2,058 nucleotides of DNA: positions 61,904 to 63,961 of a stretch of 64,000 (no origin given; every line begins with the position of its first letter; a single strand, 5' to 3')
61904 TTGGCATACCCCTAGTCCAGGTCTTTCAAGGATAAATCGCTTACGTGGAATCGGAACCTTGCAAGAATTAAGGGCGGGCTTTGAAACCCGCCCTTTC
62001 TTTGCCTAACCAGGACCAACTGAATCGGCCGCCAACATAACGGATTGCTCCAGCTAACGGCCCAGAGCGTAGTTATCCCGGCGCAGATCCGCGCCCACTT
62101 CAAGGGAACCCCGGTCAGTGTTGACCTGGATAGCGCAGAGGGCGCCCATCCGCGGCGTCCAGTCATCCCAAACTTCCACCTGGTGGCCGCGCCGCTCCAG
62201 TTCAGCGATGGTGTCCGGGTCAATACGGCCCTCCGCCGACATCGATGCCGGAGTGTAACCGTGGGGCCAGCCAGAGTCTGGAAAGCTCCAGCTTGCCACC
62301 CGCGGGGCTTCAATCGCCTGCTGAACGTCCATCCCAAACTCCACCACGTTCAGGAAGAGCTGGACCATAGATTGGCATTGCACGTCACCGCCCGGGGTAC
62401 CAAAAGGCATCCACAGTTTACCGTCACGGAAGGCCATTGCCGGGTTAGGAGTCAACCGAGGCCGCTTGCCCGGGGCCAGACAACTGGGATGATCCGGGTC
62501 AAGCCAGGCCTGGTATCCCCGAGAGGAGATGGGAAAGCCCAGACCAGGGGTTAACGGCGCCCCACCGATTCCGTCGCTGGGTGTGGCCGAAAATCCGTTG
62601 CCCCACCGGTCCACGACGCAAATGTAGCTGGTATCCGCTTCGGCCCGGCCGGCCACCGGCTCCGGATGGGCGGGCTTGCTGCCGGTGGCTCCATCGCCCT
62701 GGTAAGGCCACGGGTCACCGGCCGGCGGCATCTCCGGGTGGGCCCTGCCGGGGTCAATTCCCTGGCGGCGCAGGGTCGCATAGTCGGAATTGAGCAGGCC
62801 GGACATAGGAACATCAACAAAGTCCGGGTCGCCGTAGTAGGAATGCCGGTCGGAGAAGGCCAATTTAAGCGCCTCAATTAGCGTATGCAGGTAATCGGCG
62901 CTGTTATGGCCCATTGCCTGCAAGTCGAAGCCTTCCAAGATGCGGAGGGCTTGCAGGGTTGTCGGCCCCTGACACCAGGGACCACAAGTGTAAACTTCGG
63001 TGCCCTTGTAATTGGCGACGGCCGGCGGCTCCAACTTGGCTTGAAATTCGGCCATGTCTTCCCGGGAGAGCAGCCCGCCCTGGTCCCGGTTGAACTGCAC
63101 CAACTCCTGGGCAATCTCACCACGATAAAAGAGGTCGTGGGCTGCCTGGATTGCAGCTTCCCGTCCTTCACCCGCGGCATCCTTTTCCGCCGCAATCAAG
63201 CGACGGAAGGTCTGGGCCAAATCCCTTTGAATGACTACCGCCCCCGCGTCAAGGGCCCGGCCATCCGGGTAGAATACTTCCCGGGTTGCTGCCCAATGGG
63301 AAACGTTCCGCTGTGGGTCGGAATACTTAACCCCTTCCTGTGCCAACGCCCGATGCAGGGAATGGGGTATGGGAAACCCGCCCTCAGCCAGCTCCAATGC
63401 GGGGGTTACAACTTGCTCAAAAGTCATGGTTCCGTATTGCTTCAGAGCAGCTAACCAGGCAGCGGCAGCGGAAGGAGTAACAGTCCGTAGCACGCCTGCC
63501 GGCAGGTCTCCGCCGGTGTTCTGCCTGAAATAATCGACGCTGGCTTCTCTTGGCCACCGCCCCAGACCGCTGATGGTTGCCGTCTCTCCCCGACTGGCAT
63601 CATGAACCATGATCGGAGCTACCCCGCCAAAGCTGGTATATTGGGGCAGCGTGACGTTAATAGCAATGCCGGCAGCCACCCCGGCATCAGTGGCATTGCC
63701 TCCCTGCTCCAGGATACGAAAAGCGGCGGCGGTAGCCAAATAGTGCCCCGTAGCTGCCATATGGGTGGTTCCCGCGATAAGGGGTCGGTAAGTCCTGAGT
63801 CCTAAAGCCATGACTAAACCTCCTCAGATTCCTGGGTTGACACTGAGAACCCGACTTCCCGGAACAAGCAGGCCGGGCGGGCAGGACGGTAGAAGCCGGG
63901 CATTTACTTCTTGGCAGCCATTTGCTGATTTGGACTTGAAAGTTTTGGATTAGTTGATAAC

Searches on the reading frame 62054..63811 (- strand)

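Call 27: search_protein_families(library=pfam, proteins=[window:62054-63811:-], max_evalue=0.00001)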
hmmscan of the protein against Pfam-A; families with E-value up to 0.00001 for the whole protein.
window:62054-63811:- (585 aa): 1 family
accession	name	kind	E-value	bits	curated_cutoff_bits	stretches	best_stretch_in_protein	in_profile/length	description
PF01019.26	G_glu_transpept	-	6.9e-118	395.1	27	1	32-579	2-511/512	Gamma-glutamyltranspeptidase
